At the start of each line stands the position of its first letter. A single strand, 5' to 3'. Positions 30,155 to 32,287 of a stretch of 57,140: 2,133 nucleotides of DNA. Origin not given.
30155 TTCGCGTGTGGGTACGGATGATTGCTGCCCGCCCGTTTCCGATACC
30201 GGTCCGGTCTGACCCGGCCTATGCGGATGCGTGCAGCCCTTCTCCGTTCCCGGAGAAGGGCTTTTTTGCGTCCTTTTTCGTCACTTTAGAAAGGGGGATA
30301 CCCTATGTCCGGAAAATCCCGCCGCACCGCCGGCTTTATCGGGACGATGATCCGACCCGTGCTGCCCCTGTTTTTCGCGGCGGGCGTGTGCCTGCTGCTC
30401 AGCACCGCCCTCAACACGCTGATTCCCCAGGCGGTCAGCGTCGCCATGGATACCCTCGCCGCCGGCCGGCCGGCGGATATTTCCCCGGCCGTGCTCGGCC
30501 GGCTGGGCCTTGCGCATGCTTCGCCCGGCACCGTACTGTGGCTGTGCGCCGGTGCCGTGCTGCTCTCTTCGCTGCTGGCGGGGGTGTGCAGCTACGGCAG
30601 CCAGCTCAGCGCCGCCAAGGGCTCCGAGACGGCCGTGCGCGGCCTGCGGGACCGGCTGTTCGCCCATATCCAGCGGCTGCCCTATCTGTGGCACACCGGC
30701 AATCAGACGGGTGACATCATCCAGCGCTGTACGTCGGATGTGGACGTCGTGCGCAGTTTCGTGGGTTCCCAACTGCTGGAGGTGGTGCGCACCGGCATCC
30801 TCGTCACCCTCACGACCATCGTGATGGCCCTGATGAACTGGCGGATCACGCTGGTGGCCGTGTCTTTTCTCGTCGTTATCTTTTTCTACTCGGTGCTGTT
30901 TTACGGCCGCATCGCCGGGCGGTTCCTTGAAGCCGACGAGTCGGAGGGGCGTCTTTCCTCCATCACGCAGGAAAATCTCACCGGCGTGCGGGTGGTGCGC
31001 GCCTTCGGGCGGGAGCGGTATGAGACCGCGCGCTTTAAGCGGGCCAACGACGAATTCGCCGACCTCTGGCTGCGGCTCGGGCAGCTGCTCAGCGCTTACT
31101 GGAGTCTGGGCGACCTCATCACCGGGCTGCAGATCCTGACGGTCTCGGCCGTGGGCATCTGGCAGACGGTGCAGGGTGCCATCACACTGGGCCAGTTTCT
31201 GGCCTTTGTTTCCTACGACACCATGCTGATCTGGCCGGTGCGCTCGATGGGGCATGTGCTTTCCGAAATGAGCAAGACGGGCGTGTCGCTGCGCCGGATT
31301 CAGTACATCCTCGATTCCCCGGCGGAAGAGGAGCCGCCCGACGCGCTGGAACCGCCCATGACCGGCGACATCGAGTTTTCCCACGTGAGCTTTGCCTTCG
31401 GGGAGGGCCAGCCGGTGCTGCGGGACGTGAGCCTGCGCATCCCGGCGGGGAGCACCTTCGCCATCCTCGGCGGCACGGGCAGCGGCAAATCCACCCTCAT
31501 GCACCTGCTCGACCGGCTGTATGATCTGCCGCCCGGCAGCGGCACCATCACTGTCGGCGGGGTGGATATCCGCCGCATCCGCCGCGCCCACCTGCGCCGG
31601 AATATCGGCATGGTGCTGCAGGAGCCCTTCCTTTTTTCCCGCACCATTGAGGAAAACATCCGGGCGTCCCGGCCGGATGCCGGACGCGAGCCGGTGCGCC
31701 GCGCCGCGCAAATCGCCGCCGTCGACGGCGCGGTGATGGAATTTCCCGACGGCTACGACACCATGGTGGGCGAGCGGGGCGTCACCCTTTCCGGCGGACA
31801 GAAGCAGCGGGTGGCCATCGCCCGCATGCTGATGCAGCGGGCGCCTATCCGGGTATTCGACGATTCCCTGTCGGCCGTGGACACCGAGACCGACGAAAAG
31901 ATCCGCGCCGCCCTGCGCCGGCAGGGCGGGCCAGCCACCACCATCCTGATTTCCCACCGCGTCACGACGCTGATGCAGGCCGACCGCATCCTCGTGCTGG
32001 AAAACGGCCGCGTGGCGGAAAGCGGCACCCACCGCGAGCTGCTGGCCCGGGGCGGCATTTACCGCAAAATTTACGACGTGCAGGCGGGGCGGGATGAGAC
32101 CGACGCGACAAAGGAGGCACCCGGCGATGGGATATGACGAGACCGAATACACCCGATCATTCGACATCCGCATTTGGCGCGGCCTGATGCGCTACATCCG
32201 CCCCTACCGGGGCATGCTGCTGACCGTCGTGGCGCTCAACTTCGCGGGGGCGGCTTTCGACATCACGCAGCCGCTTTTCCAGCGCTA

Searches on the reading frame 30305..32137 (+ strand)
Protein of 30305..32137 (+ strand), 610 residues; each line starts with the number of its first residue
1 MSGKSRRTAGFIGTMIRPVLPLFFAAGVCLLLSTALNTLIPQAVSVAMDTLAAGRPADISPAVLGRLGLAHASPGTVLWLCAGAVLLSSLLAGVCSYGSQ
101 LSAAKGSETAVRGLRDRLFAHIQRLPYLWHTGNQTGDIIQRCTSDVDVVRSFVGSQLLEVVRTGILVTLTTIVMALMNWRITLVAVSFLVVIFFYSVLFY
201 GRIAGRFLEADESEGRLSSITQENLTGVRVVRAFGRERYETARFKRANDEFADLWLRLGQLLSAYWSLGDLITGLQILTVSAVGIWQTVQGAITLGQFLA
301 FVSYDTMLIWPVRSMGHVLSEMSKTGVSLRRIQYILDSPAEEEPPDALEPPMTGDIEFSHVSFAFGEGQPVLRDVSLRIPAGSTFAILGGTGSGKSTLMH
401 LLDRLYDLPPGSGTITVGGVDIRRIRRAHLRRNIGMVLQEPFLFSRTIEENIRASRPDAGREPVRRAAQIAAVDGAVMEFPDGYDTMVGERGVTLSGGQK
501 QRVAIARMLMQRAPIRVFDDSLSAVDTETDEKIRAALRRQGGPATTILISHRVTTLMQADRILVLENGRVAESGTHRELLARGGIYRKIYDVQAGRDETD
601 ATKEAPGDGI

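Call 6: search_protein_families(library=pfam, proteins=[window:30305-32137:+], max_evalue=0.01)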
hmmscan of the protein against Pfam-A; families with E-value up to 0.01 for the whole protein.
window:30305-32137:+ (610 aa): 5 families
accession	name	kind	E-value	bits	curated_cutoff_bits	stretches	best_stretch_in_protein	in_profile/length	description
PF00664.28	ABC_membrane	-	5.9e-44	151.2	28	1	24-312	2-274/274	ABC transporter transmembrane region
PF00005.33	ABC_tran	-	1.5e-27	97.3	25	1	372-521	1-135/137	ABC transporter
PF02463.25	SMC_N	-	1.2e-06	28.6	40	1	494-564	136-210/220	RecF/RecN/SMC N terminal domain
PF01935.23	DUF87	-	0.0033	18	23.2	1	384-402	25-43/220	Helicase HerA, central domain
PF13555.12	AAA_29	-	0.0059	16.8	27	0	378-399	18-39/61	P-loop containing region of AAA domain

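Call 7: search_protein_families(library=ncbifam, proteins=[window:30305-32137:+], max_evalue=0.01)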
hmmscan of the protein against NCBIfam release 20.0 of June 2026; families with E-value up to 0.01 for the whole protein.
window:30305-32137:+ (610 aa): 183 families (the best 25 are shown)
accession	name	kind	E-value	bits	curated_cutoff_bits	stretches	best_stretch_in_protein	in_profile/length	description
TIGR02203.1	MsbA_lipidA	equivalog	4.4e-117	391.9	602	1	15-594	8-570/572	lipid A export permease/ATP-binding protein MsbA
NF052233.1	CphA_assoc_ABC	equivalog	7.7e-114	381.6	880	1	82-603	233-753/766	cyanophycin metabolism-associated ABC transporter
TIGR02204.1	MsbA_rel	hypoth_equivalog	1.4e-102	344.2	780.4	1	107-593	86-575/576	ABC transporter, permease/ATP-binding protein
NF010178.0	PRK13657.1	equivalog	1.6e-98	330.7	733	1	116-598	93-575/588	glucan ABC transporter ATP-binding protein/ permease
TIGR01846.1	type_I_sec_HlyB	subfamily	2.9e-97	326.6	725.55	1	113-594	213-693/694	type I secretion system permease/ATPase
TIGR00958.1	3a01208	subfamily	1.6e-94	317.6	874.6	1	87-589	212-710/711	antigen peptide transporter 2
NF045513.1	HepA_fam_ABC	equivalog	3.6e-93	313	725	1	71-593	87-609/610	heterocyst formation ABC transporter subunit HepA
NF008381.0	PRK11176.1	equivalog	4.6e-92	309.3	867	1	79-595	65-581/582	lipid A ABC transporter ATP-binding protein/permease MsbA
NF008055.0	PRK10789.1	equivalog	2.8e-90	303.5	845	1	112-600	90-578/590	SmdA family multidrug ABC transporter permease/ATP-binding protein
TIGR03375.1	type_I_sec_LssB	subfamily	1.2e-81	275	693.1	1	115-581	225-690/696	type I secretion system permease/ATPase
TIGR03796.1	NHLM_micro_ABC1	equivalog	2.1e-81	274.2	853.3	1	100-589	215-708/710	NHLP family bacteriocin export ABC transporter peptidase/permease/ATPase subunit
TIGR03797.1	NHLM_micro_ABC2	equivalog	2.3e-81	274.3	709.4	1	78-591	175-683/686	NHLP bacteriocin export ABC transporter permease/ATPase subunit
TIGR01192.1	chvA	subfamily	3.7e-76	257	585.4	1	113-592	90-569/585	glucan export ABC transporter ATP-binding protein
TIGR01193.1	bacteriocin_ABC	subfamily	5.2e-73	246.7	523.85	1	119-590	236-706/708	peptide cleavage/export ABC transporter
TIGR02857.1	CydD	equivalog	1.8e-71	241.7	435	1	73-565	38-529/529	thiol reductant ABC exporter subunit CydD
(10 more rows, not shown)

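Call 8: find_related_loci(query=window:30305-32137:+, collection=genome_contigs, flank=3000)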
Query window:30305-32137:+ (610 aa) in genome_contigs; peptide patterns used: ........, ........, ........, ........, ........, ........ (x = any residue, [..] = any of these).
321 stretches matched a pattern; 270 encode a relative of the query (tblastn E <= 1e-3); the best 80 are kept; 80 distinct loci.
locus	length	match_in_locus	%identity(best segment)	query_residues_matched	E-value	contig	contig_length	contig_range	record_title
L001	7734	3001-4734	52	28-600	0e+0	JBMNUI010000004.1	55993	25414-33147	MAG: Eubacteriales bacterium isolate SBF912SR1HQ0008 scaffold_1468_c1, whole genome shotgun sequence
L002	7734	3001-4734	52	28-600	0e+0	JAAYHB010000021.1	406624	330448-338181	MAG: Clostridiales bacterium isolate AS09scLD_304 193219_AS09, whole genome shotgun sequence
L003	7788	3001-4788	51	2-595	0e+0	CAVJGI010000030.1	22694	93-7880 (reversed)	Ruminococcus bicirculans (ex Wegman et al. 2014) isolate H07682-L1_cleanbin_000004 genome assembly, contig: Spades_H0768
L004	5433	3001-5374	50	6-608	0e+0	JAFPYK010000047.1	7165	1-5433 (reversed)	MAG: Lachnospiraceae bacterium isolate RGIG1588 Goat_Abomasum.Co__c380193, whole genome shotgun sequence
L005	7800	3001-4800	50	4-598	0e+0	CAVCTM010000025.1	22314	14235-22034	Pseudobutyrivibrio sp. isolate H07645-L1_cleanbin_000010 genome assembly, contig: Spades_H07645-L1_contig_1141, whole ge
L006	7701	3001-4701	52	41-605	0e+0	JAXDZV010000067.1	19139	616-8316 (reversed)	MAG: Eubacteriales bacterium isolate SUG2858 k141_2153638, whole genome shotgun sequence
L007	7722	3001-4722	50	26-599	0e+0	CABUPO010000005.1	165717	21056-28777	MAG TPA_asm: uncultured Lachnospiraceae bacterium isolate MGYG-HGUT-04210 genome assembly, contig: GUT_GENOME259679_5, w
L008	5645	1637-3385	52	23-602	0e+0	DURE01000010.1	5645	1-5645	MAG TPA_asm: Clostridiales bacterium isolate AS08sgBPME_67 46436_AS08, whole genome shotgun sequence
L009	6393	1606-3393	49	2-595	0e+0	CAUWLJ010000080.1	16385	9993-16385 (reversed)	MAG: uncultured Eisenbergiella sp. isolate SRS10476985__bin131 genome assembly, contig: SRS10476985_NODE_4587_length_163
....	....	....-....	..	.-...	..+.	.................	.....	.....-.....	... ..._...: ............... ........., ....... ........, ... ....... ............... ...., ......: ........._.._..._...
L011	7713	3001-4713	51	31-595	0e+0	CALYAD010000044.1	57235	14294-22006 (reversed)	MAG: uncultured Clostridia bacterium isolate E10__bin215 genome assembly, contig: E10__k127_1801948, whole genome shotgu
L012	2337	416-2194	51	7-597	0e+0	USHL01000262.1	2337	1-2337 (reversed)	uncultured Ruminococcaceae bacterium isolate UMGS1722 genome assembly, contig: NODE_22338_length_2337_cov_4.396582, whol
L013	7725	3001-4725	48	24-595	0e+0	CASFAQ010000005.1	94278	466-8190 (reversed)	uncultured Eubacteriales bacterium isolate O94_L4_311311_idba_bin.109 genome assembly, contig: O94_L4_311311_idba_bin.10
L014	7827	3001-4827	49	2-604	0e+0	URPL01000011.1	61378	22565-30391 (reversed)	uncultured Clostridiales bacterium isolate UMGS1225 genome assembly, contig: NODE_143_length_61378_cov_9.807556, whole g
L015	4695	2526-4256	51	24-597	0e+0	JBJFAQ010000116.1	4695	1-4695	MAG: Eubacteriales bacterium isolate PUUB17_bin.015 NODE_25268_length_4695_cov_4.686638, whole genome shotgun sequence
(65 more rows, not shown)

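Call 16: find_related_loci(query=window:30305-32137:+, collection=metagenome_contigs, flank=3000)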
Query window:30305-32137:+ (610 aa) in metagenome_contigs; peptide patterns used: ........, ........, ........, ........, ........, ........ (x = any residue, [..] = any of these).
451 stretches matched a pattern; 359 encode a relative of the query (tblastn E <= 1e-3); the best 80 are kept; 80 distinct loci.
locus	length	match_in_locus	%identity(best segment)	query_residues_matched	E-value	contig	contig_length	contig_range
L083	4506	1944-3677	52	28-600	0e+0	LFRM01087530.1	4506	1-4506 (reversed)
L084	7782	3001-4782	51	4-595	0e+0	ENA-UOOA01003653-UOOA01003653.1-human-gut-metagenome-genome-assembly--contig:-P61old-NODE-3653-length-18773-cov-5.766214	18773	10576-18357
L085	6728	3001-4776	50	17-608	0e+0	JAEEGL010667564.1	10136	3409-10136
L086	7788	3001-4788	50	7-600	0e+0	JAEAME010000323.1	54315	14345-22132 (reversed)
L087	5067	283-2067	47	4-596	0e+0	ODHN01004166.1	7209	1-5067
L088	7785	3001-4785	47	4-596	0e+0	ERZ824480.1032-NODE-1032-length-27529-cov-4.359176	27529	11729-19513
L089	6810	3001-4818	50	2-603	0e+0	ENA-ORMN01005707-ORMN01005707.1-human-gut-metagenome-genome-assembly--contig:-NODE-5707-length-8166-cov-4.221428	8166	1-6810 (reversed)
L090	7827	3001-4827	49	2-604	0e+0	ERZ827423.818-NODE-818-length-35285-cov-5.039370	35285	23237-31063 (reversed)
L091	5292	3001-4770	50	11-598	0e+0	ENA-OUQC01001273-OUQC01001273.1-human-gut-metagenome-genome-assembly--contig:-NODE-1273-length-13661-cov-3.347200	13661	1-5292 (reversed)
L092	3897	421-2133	52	23-593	0e+0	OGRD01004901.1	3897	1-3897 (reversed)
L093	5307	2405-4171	50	4-593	0e+0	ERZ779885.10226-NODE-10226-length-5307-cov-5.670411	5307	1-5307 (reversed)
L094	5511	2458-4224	50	4-593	0e+0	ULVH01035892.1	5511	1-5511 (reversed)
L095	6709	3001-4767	50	4-593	1e-177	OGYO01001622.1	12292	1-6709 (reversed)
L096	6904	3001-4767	49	4-593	4e-177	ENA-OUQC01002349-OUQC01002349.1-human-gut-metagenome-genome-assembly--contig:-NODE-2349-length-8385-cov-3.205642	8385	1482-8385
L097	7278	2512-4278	49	4-593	9e-177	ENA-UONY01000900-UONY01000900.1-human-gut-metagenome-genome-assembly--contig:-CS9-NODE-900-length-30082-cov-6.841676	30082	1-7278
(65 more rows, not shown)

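Call 17: find_homologous_proteins(query=window:30305-32137:+, max_evalue=1e-100)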
Query window:30305-32137:+ (610 aa): 8000 proteins with E <= 1e-100 among 8000 candidates; the best 120 are listed.
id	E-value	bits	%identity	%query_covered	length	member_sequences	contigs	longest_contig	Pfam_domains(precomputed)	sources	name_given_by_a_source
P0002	0.0e+0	1339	100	100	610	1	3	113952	PF00005.34,PF02463.26,PF00664.29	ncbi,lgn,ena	-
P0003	0.0e+0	1325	99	100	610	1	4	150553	PF00005.34,PF02463.26,PF00664.29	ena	-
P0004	0.0e+0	1318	99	100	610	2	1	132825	PF00005.34,PF02463.26,PF00664.29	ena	-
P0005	0.0e+0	1079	81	100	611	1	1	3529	PF00005.34,PF02463.26,PF00664.29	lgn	-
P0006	0.0e+0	1046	79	98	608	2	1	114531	PF00005.34,PF02463.26,PF00664.29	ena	-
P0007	0.0e+0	1022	77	99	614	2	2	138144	PF00005.34,PF02463.26,PF00664.29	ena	-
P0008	2.8e-293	992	76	98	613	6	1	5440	PF00005.34,PF02463.26,PF00664.29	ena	-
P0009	1.4e-247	841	67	97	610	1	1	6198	PF00005.34,PF02463.26,PF00664.29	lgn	-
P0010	1.7e-243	828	63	98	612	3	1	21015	PF00005.34,PF02463.26,PF00664.29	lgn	-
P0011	1.2e-240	818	64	98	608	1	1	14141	PF00005.34,PF02463.26,PF00664.29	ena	-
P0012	5.1e-240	816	62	98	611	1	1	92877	PF00005.34,PF02463.26,PF00664.29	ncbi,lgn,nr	ncbi:MAG TPA: ABC transporter ATP-binding protein [Caproiciproducens sp.]|nr:ABC transporter ATP-bin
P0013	1.1e-239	815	63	97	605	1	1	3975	PF00005.34,PF02463.26,PF00664.29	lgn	-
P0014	1.3e-238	812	63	99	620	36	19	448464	PF00005.34,PF02463.26,PF00664.29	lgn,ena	-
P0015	1.3e-238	812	64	97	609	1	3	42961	PF00005.34,PF02463.26,PF00664.29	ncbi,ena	-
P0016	4.5e-238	810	63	97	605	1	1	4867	PF00005.34,PF02463.26,PF00664.29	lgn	-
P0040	1.8e-234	798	63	99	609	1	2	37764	PF00005.34,PF02463.26,PF00664.29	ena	-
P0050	7.5e-233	793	62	96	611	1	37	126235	PF00005.34,PF02463.26,PF00664.29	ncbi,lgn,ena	-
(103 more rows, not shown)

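Call 18: find_encoding_contigs(protein=P0005, flank=3000, max_places=2)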
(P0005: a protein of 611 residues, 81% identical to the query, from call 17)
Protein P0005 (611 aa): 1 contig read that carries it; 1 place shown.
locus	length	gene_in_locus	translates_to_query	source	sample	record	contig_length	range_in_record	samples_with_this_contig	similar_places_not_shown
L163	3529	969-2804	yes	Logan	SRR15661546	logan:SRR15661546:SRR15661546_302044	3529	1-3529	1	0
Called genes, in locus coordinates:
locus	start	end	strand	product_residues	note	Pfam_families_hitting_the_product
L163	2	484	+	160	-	?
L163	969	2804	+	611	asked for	PF00664:ABC_membrane, PF00005:ABC_tran, PF02463:SMC_N (faint)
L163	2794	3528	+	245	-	?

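Call 19: find_encoding_contigs(protein=P0006, flank=3000, max_places=2)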
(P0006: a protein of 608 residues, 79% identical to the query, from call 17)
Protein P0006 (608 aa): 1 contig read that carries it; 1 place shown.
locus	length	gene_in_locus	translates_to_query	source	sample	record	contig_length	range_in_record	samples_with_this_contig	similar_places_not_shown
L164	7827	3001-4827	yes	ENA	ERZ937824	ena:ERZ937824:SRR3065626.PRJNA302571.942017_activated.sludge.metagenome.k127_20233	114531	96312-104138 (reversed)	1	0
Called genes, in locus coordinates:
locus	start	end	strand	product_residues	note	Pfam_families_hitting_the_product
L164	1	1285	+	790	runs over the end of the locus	PF13802:Gal_mutarotas_2, PF01055:Glyco_hydro_31_2nd, PF21365:Glyco_hydro_31_3rd, PF17137:DUF5110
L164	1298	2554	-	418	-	PF03721:UDPG_MGDP_dh_N, PF00984:UDPG_MGDP_dh, PF03720:UDPG_MGDP_dh_C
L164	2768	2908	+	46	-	-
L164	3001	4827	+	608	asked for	PF00664:ABC_membrane, PF00005:ABC_tran, PF02463:SMC_N (weak)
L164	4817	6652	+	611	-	PF00664:ABC_membrane, PF00005:ABC_tran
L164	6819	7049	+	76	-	PF04014:MazE_antitoxin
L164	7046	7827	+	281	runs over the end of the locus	PF00005:ABC_tran, PF13304:AAA_21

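Call 20: find_encoding_contigs(protein=P0007, flank=3000, max_places=2)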
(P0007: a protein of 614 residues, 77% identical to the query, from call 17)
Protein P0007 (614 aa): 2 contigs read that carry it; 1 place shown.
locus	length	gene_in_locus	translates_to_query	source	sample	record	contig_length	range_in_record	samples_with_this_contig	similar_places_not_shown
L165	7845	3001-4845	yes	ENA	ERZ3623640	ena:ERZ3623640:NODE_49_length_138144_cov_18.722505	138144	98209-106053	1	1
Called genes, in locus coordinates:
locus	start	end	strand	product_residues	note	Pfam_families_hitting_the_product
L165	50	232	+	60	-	PF00583:Acetyltransf_1 (weak)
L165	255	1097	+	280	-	PF08282:Hydrolase_3, PF05116:S6PP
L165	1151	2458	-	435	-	PF07690:MFS_1, PF12832:MFS_1_like, PF13347:MFS_2 (weak), PF07690:MFS_1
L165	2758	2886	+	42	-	-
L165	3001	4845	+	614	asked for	PF00664:ABC_membrane, PF00005:ABC_tran, PF02463:SMC_N (faint)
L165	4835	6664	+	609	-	PF00664:ABC_membrane, PF00005:ABC_tran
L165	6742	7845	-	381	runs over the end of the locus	PF00144:Beta-lactamase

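Call 21: find_encoding_contigs(protein=P0008, flank=3000, max_places=2)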
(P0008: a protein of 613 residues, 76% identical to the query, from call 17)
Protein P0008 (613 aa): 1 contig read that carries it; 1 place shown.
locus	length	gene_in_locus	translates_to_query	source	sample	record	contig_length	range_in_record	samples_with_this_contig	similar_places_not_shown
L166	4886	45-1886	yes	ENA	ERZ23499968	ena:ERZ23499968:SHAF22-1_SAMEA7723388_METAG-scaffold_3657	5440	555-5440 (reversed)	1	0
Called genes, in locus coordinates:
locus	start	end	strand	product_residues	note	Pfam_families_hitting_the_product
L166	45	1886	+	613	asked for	PF00664:ABC_membrane, PF02463:SMC_N (weak), PF00005:ABC_tran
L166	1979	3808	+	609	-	PF00664:ABC_membrane, PF00005:ABC_tran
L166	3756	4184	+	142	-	PF00232:Glyco_hydro_1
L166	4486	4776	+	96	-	PF00232:Glyco_hydro_1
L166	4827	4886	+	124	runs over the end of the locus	-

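Call 25: find_encoding_contigs(protein=P0009, flank=3000, max_places=2)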
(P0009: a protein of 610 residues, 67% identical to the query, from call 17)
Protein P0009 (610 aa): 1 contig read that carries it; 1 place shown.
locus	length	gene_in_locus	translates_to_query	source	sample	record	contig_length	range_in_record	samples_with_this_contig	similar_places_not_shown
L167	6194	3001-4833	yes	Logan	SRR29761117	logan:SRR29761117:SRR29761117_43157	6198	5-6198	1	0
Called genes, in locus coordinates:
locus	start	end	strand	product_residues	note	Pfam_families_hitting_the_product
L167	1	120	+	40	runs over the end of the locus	?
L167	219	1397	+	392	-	PF13421:Band_7_1, PF01145:Band_7 (weak), PF17032:Zn_ribbon_15 (faint), PF13248:Zn_ribbon_3 (faint), PF12773:DZR, PF13240:Zn_Ribbon_1, PF12773:DZR, PF13240:Zn_Ribbon_1, +3 more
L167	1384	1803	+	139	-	-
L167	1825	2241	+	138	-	PF13240:Zn_Ribbon_1 (weak), PF13248:Zn_ribbon_3 (faint), PF05154:TM2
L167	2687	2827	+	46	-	-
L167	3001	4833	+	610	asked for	PF00664:ABC_membrane, PF00005:ABC_tran, PF02463:SMC_N (weak)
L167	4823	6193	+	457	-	?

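Call 26: find_encoding_contigs(protein=P0011, flank=3000, max_places=2)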
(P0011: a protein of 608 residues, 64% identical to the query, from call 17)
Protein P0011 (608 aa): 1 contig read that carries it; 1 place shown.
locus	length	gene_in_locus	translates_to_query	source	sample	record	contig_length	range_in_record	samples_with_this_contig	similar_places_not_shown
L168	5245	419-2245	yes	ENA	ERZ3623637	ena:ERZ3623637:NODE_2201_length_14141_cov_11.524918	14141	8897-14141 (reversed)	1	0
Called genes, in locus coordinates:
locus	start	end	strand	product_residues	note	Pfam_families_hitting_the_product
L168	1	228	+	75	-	?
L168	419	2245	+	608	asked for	PF00664:ABC_membrane, PF02463:SMC_N (weak), PF00005:ABC_tran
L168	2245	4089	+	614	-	PF00664:ABC_membrane, PF00005:ABC_tran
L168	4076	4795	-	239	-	PF07505:DUF5131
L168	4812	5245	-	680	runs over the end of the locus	PF00580:UvrD-helicase, PF13245:AAA_19, PF13604:AAA_30 (faint), PF13361:UvrD_C, PF13538:UvrD_C_2 (weak)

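Call 27: find_encoding_contigs(protein=P0014, flank=3000, max_places=4)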
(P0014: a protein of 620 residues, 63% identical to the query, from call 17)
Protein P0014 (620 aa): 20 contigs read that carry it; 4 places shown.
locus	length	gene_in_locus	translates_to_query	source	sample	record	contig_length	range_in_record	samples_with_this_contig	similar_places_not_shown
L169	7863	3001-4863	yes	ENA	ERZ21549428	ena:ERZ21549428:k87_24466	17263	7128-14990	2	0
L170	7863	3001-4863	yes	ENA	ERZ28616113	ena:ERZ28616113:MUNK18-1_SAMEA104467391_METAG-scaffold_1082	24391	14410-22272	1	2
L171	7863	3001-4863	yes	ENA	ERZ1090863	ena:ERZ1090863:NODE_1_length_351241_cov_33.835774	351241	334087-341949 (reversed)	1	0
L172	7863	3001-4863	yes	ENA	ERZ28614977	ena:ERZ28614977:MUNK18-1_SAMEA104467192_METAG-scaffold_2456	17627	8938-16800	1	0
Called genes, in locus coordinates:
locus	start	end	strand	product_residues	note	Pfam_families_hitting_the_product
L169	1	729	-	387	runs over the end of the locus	PF14199:DUF4317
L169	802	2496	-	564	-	PF01432:Peptidase_M3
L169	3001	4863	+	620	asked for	PF00664:ABC_membrane, PF00005:ABC_tran, PF02463:SMC_N (faint)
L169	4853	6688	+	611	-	PF00664:ABC_membrane, PF00005:ABC_tran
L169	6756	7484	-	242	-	PF00899:ThiF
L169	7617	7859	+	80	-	-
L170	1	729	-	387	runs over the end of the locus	PF14199:DUF4317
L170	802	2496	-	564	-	PF01432:Peptidase_M3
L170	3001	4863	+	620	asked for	PF00664:ABC_membrane, PF00005:ABC_tran, PF02463:SMC_N (faint)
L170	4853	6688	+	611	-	PF00664:ABC_membrane, PF00005:ABC_tran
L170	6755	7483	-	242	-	PF00899:ThiF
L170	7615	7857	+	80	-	-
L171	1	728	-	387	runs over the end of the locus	PF14199:DUF4317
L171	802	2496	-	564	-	PF01432:Peptidase_M3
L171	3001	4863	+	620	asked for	PF00664:ABC_membrane, PF00005:ABC_tran, PF02463:SMC_N (faint)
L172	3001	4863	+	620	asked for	PF00664:ABC_membrane, PF00005:ABC_tran, PF02463:SMC_N (faint)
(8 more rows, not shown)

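Call 28: find_encoding_contigs(protein=P0012, flank=3000, max_places=2)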
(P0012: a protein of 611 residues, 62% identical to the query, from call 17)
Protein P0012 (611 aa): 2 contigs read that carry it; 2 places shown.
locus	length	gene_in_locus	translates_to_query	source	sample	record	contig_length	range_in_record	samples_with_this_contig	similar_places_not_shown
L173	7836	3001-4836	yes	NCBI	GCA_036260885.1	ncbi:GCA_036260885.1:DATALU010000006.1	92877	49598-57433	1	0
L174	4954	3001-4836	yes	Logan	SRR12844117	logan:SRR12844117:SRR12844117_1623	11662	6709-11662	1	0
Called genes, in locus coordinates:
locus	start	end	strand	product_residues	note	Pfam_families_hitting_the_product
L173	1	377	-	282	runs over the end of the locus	-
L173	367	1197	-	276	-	PF01663:Phosphodiest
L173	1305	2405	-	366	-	PF13343:SBP_bac_6, PF13531:SBP_bac_11 (faint)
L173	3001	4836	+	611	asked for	PF00664:ABC_membrane, PF00005:ABC_tran, PF02463:SMC_N (weak)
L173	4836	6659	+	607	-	PF00664:ABC_membrane, PF00005:ABC_tran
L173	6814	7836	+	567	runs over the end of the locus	PF01266:DAO (faint), PF07992:Pyr_redox_2 (faint), PF13450:NAD_binding_8, PF01593:Amino_oxidase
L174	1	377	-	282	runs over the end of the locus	-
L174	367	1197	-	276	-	PF01663:Phosphodiest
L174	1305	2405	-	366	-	PF13343:SBP_bac_6, PF13531:SBP_bac_11 (faint)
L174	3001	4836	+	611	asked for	PF00664:ABC_membrane, PF00005:ABC_tran, PF02463:SMC_N (weak)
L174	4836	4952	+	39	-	?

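Call 36: search_solved_structures(query=window:30305-32137:+, max_evalue=1e-60)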
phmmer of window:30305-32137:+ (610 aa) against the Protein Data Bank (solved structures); distinct sequences matched with E-value up to 1e-60: 183 (the best 60 are shown).
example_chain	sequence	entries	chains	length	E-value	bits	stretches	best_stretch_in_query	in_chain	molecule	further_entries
6ujw_A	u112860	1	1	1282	3e-129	435.6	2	111-604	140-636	ATP-dependent translocase ABCB1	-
7zka_A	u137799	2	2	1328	3.3e-129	435.5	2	98-597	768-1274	ATP-dependent translocase ABCB1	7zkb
7zk4_A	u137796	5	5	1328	4e-129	435.2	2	98-597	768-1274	ATP-dependent translocase ABCB1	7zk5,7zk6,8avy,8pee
6ujt_A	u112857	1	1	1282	5.5e-129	434.7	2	111-604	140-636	ATP-dependent translocase ABCB1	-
4m2s_A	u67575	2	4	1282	5.6e-129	434.7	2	111-604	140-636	Multidrug resistance protein 1A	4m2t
5kpi_A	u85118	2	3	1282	5.6e-129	434.7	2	111-604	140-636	Multidrug resistance protein 1A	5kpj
6ujs_A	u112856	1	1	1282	6e-129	434.6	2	111-604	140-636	ATP-dependent translocase ABCB1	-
6ujr_A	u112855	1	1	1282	6e-129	434.6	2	111-604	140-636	ATP-dependent translocase ABCB1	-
4m1m_A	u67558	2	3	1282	6e-129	434.6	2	111-604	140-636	Multidrug resistance protein 1A | ATP-dependent translocase ABCB1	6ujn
3g60_A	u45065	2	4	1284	7.6e-129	434.3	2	111-604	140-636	Multidrug resistance protein 1a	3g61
4q9h_A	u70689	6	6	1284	8.2e-129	434.2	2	111-604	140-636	Multidrug resistance protein 1A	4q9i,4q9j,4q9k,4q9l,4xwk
4ksb_A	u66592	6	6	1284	8.2e-129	434.2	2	111-604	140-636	Multidrug resistance protein 1A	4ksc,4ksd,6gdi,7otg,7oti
3g5u_A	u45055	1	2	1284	8.2e-129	434.2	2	111-604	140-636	Multidrug resistance protein 1a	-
4lsg_A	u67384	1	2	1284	8.8e-129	434.1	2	111-604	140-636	Multidrug resistance protein 1A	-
6q81_A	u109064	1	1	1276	9.6e-129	433.9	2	111-604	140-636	P-glycoprotein (ABCB1)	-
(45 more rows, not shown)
